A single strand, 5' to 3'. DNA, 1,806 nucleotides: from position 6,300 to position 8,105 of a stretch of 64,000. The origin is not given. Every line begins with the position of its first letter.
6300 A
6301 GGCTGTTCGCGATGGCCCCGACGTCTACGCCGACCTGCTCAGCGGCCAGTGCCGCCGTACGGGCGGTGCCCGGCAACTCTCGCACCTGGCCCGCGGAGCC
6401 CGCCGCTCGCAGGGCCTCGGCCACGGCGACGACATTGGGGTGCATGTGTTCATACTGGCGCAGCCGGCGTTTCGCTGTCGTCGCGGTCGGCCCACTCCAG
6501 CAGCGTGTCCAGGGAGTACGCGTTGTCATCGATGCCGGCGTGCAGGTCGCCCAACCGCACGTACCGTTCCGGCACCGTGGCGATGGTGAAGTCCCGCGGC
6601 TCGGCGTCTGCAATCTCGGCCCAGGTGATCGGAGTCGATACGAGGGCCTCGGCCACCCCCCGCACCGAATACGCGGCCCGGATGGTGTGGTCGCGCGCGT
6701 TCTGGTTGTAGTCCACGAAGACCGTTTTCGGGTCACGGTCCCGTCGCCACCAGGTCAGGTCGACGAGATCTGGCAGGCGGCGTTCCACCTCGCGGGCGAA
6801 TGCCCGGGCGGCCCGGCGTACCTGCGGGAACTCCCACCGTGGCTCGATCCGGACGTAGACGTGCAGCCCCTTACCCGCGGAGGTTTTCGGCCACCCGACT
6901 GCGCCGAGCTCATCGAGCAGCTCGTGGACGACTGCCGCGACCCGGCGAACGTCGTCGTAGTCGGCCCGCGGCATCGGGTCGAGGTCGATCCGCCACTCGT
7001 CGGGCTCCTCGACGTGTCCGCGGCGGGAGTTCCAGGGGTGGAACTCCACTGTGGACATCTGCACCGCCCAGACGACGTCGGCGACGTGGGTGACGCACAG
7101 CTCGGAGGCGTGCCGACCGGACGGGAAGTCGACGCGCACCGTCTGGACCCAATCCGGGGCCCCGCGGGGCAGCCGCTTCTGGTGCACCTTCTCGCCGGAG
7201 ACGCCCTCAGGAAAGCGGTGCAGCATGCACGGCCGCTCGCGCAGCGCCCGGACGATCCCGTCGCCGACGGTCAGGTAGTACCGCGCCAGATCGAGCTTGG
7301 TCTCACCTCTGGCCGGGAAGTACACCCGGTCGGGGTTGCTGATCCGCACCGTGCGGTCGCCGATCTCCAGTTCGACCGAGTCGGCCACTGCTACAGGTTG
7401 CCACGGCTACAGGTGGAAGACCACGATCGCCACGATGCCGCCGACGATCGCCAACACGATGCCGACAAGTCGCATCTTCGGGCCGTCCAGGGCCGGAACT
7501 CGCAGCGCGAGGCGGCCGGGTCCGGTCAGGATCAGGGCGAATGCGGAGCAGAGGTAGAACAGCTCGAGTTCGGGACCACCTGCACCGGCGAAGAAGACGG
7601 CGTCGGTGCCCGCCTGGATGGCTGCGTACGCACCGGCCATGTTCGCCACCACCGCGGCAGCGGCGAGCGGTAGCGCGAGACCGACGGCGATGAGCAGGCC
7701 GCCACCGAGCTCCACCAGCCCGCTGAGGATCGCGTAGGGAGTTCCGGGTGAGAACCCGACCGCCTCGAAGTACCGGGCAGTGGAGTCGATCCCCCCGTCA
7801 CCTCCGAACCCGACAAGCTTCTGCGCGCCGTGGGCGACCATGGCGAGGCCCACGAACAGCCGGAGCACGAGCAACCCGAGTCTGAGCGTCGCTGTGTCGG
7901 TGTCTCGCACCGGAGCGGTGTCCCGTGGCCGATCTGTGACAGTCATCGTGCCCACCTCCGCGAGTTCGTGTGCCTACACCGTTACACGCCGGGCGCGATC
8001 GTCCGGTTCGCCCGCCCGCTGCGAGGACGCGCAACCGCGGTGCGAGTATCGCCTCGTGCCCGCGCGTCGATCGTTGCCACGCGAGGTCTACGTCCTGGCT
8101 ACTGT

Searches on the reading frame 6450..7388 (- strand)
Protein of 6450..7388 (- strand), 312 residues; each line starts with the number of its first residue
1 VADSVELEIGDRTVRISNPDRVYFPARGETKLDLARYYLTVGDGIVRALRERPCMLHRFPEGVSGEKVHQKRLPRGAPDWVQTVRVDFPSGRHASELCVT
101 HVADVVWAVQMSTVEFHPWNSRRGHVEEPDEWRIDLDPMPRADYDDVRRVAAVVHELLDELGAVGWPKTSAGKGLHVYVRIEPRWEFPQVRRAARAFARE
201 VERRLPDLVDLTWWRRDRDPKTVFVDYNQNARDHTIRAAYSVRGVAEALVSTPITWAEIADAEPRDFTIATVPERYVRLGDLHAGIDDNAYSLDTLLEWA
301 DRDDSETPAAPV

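Call 23: search_protein_families(library=pfam, proteins=[window:6450-7388:-], max_evalue=0.001)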
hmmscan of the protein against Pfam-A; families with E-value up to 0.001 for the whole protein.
window:6450-7388:- (312 aa): 2 families
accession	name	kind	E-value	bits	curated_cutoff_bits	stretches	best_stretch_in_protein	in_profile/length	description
PF21686.3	LigD_Prim-Pol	-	2.4e-89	299.7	27.4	1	30-283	1-254/254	LigD, primase-polymerase domain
PF01896.25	DNA_primase_S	-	3.6e-13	50.6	26.8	1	134-256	1-163/163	DNA primase small subunit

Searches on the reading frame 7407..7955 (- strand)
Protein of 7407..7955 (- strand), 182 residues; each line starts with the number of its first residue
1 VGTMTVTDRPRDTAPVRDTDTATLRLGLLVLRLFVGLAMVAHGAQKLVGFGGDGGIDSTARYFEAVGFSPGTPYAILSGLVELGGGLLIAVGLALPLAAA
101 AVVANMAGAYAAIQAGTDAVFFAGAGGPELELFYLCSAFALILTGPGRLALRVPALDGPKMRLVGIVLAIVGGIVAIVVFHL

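Call 23: search_protein_families(library=pfam, proteins=[window:7407-7955:-], max_evalue=0.001)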
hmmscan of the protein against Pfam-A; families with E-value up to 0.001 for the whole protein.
window:7407-7955:- (182 aa): 1 family
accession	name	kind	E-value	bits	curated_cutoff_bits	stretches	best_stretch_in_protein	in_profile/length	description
PF07681.17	DoxX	-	4e-18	66.3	23.6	1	27-112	1-82/85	DoxX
